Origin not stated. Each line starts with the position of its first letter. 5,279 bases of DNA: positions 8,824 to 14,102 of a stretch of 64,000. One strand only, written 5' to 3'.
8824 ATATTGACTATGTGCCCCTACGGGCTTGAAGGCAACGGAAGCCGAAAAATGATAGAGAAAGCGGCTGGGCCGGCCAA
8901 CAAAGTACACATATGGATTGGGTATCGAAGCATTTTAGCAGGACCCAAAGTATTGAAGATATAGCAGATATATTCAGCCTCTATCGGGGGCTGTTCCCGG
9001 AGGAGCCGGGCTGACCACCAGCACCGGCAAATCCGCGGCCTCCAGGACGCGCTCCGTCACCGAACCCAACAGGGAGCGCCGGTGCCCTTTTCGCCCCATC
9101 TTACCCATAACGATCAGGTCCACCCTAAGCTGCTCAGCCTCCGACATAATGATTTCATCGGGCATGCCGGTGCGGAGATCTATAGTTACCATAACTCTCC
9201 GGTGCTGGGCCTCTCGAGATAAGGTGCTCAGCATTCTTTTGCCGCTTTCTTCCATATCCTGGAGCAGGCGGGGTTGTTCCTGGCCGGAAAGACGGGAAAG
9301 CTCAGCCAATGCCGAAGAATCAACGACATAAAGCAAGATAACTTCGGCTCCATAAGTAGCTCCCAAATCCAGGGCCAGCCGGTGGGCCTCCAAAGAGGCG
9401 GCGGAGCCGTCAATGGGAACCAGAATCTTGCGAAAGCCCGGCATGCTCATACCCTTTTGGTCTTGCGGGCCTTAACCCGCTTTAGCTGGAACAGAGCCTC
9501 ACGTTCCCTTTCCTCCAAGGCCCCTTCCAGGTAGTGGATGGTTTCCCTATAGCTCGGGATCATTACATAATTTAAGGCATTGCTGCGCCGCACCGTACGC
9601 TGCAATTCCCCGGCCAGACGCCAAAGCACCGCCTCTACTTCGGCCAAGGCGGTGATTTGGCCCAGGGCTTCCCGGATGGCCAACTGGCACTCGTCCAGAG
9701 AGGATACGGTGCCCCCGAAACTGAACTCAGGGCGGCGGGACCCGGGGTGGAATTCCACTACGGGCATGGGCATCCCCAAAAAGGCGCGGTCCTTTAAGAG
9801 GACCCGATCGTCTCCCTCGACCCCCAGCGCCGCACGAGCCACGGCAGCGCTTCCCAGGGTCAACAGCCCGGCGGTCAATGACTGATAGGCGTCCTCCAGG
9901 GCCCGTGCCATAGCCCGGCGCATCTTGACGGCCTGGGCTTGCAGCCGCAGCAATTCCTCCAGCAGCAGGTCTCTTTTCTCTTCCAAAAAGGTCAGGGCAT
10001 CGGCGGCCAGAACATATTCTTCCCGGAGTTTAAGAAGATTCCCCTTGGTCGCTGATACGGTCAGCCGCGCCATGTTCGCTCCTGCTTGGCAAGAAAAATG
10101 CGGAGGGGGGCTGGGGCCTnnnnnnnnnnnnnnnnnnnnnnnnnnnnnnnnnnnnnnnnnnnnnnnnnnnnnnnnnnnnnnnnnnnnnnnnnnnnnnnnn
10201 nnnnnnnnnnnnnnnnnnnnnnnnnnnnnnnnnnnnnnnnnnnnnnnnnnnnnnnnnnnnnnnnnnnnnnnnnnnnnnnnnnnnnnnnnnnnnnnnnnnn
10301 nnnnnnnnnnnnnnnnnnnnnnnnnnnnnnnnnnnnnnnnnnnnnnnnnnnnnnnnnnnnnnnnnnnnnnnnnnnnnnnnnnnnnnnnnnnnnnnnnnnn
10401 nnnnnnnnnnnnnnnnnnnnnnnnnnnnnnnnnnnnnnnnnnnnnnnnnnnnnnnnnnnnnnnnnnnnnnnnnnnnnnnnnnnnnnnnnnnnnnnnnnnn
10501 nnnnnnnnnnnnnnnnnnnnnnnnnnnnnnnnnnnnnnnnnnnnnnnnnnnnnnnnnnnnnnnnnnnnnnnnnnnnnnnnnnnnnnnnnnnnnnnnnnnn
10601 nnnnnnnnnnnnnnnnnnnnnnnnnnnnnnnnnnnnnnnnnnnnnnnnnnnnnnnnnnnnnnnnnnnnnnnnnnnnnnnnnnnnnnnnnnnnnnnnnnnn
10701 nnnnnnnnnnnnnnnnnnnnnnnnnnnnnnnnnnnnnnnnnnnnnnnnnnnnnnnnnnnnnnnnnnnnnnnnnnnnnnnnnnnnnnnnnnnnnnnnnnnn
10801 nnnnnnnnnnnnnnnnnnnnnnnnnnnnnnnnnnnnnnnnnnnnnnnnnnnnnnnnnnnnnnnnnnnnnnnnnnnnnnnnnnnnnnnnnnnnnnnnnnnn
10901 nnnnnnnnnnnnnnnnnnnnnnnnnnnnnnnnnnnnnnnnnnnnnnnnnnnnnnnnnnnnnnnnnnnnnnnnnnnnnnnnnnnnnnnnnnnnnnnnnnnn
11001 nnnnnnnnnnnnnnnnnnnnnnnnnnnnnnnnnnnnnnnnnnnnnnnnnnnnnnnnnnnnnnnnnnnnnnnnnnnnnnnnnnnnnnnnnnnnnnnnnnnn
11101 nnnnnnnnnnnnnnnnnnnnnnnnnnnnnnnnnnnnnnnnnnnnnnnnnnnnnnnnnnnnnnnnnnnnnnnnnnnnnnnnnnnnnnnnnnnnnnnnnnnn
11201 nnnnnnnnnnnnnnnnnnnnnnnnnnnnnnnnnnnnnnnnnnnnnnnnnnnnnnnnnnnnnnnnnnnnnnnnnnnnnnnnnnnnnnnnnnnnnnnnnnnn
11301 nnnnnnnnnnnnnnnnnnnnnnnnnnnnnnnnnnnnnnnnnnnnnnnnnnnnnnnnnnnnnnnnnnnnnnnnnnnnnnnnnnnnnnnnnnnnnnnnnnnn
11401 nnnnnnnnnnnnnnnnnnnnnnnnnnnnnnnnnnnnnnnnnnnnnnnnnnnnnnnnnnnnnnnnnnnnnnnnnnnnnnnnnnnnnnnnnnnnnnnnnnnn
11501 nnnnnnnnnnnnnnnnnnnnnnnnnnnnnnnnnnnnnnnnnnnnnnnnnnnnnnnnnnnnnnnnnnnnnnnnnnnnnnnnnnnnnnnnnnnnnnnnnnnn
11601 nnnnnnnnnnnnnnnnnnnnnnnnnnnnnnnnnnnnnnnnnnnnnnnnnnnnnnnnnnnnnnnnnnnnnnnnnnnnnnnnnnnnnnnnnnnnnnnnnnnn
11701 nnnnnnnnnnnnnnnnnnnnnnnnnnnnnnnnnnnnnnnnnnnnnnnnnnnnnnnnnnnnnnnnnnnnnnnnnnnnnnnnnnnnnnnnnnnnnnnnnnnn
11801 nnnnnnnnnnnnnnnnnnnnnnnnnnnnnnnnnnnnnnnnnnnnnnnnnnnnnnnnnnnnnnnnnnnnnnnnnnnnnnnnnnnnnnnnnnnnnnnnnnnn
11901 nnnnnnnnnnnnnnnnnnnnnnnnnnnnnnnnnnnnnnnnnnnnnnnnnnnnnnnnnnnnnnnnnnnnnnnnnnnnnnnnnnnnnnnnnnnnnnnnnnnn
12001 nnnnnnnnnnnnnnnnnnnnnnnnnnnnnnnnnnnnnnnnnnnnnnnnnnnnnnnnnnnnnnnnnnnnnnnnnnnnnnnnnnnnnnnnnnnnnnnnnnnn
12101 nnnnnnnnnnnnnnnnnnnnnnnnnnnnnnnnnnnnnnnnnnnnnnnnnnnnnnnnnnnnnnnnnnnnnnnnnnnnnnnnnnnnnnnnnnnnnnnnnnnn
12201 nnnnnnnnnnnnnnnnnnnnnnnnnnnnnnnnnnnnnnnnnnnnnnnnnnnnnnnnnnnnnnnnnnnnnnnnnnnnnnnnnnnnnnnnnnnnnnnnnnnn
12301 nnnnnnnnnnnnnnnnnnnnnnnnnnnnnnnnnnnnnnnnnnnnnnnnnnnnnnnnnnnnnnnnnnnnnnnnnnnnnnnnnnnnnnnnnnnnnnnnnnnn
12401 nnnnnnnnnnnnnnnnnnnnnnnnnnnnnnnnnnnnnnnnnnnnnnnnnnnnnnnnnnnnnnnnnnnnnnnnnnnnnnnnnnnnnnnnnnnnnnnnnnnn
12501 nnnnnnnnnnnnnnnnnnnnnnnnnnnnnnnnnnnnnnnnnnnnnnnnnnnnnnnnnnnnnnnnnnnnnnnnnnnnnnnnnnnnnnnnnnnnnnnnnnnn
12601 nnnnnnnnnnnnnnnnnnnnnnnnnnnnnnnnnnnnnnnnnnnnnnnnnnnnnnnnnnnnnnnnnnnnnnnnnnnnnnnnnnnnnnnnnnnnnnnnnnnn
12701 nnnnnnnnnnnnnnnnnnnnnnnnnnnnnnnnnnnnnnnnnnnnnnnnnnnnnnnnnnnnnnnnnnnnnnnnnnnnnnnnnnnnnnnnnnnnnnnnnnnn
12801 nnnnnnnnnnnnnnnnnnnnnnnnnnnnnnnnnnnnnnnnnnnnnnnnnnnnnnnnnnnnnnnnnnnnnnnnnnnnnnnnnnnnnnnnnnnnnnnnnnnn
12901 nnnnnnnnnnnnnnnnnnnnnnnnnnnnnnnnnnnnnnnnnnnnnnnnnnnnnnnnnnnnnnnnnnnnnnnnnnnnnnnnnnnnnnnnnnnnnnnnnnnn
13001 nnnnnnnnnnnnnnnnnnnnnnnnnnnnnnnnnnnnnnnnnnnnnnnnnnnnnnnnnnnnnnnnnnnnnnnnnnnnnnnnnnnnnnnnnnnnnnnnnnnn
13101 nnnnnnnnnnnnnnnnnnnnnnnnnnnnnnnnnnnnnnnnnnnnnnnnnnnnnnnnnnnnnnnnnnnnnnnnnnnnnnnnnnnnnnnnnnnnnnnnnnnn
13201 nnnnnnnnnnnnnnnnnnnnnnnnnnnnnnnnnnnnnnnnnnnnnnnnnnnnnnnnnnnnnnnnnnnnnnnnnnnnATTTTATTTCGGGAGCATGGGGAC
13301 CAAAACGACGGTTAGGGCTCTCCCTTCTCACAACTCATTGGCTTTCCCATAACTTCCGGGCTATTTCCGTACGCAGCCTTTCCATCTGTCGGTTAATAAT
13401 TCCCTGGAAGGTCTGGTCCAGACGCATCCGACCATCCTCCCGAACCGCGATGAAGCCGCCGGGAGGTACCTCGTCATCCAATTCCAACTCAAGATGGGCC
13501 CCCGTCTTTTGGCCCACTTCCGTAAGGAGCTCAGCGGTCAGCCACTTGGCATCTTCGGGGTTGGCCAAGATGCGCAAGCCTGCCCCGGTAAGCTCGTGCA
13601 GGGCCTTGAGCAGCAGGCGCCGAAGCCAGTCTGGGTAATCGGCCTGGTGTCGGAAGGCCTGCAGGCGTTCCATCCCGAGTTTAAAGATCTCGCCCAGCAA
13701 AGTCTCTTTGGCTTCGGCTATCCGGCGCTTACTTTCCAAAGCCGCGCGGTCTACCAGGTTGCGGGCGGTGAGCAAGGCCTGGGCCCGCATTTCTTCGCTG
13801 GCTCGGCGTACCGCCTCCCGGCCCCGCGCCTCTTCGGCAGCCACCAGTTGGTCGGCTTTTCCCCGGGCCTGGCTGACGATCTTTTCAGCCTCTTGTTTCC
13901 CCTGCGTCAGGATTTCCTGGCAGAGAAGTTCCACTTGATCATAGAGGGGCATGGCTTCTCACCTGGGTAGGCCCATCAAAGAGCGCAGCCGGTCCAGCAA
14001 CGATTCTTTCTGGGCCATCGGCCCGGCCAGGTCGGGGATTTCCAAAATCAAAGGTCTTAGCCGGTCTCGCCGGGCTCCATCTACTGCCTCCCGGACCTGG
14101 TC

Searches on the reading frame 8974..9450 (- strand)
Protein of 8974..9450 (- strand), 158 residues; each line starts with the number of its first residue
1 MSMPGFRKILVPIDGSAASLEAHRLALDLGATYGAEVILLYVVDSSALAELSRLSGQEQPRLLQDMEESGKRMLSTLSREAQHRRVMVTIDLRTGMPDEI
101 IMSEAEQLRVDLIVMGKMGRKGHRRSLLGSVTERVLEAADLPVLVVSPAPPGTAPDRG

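Call 67: search_protein_families(library=pfam, proteins=[window:8974-9450:-])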
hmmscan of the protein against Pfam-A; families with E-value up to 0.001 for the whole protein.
window:8974-9450:- (158 aa): 1 family
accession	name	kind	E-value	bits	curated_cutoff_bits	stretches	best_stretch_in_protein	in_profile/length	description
PF00582.32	Usp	-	2.3e-33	116.1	24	1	6-146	2-140/141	Universal stress protein family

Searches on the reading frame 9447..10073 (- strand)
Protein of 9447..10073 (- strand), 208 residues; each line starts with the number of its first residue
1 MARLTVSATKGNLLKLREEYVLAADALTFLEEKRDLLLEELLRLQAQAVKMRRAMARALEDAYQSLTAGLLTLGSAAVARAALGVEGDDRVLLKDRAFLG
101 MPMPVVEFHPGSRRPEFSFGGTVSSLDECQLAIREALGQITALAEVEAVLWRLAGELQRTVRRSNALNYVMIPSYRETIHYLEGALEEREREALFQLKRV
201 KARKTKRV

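Call 67: search_protein_families(library=pfam, proteins=[window:9447-10073:-])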
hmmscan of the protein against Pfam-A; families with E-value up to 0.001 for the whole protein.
window:9447-10073:- (208 aa): 1 family
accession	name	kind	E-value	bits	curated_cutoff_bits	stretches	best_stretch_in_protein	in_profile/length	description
PF01813.22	ATP-synt_D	-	8.4e-44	150.2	25.7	1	12-202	1-196/196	ATP synthase subunit D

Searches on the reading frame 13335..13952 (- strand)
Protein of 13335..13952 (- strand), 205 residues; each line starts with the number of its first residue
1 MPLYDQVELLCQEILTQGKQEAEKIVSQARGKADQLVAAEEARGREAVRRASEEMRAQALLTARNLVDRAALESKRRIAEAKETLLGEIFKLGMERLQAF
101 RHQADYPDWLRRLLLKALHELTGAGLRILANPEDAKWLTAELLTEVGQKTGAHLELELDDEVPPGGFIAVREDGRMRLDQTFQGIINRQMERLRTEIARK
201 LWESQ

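Call 67: search_protein_families(library=pfam, proteins=[window:13335-13952:-])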
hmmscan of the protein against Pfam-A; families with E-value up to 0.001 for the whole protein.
window:13335-13952:- (205 aa): 1 family
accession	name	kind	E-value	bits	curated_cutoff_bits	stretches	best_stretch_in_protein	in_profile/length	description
PF01991.23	vATP-synt_E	-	7.4e-19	68.4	24.2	1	14-202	2-199/199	ATP synthase (E/31 kDa) subunit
